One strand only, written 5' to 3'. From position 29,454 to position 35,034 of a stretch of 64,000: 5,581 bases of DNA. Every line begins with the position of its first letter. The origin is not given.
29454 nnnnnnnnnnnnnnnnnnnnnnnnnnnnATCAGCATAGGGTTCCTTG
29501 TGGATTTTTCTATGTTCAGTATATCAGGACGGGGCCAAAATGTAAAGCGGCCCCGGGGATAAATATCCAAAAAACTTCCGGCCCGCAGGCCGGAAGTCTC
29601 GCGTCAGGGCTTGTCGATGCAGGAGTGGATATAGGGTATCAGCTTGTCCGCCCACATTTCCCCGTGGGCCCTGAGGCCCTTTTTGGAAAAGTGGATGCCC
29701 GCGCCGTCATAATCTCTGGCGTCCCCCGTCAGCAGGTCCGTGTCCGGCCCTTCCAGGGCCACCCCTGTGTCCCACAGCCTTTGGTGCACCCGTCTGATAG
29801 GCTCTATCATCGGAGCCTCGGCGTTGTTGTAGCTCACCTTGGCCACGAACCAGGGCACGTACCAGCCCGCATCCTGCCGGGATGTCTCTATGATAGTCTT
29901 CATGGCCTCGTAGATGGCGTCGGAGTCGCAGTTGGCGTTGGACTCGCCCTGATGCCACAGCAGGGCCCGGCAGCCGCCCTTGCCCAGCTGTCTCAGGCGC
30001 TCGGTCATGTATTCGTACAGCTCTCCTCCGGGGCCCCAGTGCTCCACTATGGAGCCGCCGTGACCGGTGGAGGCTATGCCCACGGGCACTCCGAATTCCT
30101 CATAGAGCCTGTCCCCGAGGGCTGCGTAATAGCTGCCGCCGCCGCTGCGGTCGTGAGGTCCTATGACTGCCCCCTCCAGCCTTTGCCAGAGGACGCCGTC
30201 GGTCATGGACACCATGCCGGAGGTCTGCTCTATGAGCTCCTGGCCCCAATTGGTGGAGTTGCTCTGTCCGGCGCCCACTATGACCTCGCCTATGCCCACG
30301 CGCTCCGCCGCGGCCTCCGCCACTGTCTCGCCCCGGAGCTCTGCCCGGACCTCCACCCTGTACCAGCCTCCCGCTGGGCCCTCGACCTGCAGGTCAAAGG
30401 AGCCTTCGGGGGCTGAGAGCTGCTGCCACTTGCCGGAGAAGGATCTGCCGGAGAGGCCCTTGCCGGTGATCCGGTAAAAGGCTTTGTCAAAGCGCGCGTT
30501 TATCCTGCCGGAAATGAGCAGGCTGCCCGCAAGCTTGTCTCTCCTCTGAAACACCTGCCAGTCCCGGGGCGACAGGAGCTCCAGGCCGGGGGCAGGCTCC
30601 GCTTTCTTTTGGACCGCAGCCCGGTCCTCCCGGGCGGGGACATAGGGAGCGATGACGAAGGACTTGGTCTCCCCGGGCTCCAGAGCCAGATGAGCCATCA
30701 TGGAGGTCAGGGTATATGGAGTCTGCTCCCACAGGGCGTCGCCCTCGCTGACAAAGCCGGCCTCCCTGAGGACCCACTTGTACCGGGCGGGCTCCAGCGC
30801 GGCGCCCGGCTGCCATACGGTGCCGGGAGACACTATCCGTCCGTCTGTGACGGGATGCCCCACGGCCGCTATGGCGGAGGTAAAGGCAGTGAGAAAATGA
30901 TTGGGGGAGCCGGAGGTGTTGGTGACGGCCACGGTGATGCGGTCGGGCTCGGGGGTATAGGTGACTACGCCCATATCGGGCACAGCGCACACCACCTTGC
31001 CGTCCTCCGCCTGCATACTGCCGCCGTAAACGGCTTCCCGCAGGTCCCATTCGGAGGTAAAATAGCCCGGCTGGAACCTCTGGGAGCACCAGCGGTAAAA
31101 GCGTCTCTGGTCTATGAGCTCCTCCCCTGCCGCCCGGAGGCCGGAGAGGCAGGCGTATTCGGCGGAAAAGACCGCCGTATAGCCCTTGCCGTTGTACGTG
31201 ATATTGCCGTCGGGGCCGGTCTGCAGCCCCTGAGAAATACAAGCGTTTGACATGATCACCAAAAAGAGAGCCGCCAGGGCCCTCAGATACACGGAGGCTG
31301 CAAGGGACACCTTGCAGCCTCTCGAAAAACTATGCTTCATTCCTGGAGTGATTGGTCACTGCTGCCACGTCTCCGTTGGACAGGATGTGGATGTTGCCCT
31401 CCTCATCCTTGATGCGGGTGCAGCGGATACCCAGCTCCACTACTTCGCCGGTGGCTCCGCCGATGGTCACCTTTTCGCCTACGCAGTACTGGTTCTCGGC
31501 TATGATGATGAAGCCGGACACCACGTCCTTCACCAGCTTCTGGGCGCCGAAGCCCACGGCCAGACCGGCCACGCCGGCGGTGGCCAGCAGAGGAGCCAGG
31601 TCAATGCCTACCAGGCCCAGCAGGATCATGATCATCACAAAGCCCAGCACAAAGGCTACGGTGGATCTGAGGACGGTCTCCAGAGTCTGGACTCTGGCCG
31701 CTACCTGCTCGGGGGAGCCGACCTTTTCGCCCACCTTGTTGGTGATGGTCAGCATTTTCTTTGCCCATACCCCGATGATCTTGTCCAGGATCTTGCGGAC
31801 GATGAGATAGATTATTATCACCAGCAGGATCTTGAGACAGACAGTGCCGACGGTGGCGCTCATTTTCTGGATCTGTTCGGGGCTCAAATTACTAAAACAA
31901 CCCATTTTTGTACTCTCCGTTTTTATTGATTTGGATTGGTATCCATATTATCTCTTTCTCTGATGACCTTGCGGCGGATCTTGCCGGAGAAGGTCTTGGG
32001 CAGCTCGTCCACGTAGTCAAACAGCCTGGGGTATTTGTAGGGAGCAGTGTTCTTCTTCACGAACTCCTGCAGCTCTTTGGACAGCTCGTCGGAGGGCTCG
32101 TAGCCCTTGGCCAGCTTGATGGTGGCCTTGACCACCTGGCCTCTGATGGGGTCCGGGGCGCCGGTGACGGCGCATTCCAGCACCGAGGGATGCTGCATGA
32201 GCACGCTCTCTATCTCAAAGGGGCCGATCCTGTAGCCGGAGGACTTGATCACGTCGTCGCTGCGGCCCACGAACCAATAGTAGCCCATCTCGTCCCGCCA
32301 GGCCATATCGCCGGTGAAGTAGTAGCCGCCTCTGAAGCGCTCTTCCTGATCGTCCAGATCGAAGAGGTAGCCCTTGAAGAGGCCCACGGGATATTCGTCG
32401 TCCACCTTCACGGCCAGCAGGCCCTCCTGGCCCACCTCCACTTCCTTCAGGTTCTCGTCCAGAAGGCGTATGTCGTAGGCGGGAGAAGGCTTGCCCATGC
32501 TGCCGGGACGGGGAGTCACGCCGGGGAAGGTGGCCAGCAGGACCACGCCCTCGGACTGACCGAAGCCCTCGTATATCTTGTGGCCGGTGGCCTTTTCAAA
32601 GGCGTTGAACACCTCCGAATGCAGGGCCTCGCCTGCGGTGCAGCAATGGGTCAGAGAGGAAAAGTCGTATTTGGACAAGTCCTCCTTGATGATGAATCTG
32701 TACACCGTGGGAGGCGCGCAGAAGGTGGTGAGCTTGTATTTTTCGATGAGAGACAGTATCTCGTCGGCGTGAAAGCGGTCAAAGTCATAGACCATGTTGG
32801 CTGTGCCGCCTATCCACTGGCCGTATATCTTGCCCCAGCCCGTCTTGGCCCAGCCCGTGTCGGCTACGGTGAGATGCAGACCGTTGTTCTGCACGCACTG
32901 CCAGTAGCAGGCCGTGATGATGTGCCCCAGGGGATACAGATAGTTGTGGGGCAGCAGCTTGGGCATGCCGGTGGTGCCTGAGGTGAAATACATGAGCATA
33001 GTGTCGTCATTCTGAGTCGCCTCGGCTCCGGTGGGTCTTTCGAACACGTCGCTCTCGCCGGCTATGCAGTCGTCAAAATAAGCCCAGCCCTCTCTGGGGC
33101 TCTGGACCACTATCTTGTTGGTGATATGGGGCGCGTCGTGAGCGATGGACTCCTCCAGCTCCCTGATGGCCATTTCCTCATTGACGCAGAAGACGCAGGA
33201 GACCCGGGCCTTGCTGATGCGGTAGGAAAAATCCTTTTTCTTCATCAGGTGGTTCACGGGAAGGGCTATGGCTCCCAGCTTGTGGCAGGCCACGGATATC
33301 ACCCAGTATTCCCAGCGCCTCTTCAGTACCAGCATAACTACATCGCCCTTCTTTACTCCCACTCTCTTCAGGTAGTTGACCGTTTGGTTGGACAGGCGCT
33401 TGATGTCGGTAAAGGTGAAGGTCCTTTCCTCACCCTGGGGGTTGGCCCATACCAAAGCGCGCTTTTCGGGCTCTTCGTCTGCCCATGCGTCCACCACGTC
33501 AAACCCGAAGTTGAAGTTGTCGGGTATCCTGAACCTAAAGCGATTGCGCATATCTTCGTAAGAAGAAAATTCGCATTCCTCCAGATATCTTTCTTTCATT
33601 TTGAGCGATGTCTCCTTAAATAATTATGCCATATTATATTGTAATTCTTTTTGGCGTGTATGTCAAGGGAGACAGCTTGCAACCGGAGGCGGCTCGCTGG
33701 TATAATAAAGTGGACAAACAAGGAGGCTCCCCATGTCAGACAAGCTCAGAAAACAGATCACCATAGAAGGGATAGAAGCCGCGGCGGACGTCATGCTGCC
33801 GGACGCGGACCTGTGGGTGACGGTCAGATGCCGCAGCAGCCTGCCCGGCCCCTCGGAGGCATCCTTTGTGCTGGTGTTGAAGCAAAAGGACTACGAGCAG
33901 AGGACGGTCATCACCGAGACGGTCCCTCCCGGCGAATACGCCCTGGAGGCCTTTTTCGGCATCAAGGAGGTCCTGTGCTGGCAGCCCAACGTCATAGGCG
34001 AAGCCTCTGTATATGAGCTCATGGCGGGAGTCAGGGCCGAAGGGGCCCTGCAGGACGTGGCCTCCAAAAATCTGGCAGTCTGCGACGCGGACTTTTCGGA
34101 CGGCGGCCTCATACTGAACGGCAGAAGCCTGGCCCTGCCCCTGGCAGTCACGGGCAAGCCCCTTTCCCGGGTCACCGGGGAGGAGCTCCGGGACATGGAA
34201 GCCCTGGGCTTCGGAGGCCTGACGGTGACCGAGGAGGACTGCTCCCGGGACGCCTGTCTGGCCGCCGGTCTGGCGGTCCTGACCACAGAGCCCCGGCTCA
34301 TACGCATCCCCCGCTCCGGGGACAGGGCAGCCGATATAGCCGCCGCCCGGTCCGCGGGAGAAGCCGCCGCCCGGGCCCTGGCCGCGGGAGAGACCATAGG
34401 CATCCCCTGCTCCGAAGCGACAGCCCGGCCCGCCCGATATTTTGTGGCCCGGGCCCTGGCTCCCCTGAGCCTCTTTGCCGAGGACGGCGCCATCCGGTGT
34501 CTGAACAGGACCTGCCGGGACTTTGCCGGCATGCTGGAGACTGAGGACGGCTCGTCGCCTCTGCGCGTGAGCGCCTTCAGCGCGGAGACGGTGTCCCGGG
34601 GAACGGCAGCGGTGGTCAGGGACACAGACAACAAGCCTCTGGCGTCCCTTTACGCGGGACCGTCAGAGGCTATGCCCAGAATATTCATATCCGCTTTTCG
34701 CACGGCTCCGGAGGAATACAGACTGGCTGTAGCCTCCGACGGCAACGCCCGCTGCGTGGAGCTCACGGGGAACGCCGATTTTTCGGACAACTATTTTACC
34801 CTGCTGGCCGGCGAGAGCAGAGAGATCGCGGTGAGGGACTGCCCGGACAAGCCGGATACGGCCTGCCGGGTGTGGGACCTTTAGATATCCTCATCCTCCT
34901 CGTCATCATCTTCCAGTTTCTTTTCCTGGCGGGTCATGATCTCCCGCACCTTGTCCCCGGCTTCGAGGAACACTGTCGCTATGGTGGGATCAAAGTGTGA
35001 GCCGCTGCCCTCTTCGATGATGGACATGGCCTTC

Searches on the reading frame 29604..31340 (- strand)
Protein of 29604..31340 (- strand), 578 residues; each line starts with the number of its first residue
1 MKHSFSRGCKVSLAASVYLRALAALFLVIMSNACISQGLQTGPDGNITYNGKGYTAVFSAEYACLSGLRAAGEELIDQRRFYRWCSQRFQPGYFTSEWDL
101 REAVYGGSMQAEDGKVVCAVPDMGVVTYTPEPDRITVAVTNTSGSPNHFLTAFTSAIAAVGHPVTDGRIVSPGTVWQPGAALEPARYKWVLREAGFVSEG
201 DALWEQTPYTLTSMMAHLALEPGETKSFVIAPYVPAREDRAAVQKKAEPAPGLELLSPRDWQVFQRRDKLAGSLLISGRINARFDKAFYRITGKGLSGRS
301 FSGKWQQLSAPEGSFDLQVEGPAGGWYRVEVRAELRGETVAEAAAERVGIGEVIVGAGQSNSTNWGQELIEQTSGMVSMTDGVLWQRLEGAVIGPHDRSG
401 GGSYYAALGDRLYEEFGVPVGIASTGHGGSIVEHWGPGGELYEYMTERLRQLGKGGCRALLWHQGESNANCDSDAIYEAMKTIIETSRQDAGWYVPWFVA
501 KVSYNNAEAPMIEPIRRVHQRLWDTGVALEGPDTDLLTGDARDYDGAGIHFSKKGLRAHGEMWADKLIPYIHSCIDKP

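Call 51: search_protein_families(library=pfam, proteins=[window:29604-31340:-], max_evalue=0.00001)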
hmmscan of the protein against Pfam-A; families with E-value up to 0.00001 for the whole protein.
window:29604-31340:- (578 aa): 1 family
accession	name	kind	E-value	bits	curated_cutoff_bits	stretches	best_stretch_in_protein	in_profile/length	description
PF03629.24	SASA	-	5.2e-18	65.9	24.8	1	409-568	71-225/226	Carbohydrate esterase, sialic acid-specific acetylesterase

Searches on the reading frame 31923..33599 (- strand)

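Call 51: search_protein_families(library=pfam, proteins=[window:31923-33599:-], max_evalue=0.00001)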
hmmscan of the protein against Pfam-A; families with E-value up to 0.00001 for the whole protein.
window:31923-33599:- (558 aa): 2 families
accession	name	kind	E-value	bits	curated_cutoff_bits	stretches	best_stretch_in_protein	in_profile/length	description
PF00501.34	AMP-binding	-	5.7e-61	206.8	29.9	1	37-412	2-384/384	AMP-binding enzyme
PF13193.12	AMP-binding_C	-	8.4e-21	75.1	24.5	1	462-540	1-76/76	AMP-binding enzyme C-terminal domain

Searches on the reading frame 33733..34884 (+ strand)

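Call 51: search_protein_families(library=pfam, proteins=[window:33733-34884:+], max_evalue=0.00001)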
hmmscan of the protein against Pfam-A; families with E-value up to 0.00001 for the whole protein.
window:33733-34884:+ (383 aa): 1 family
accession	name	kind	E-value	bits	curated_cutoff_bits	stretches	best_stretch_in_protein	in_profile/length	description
PF17753.7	Ig_mannosidase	-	4.4e-08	33.1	22.6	1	322-369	10-60/81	Ig-fold domain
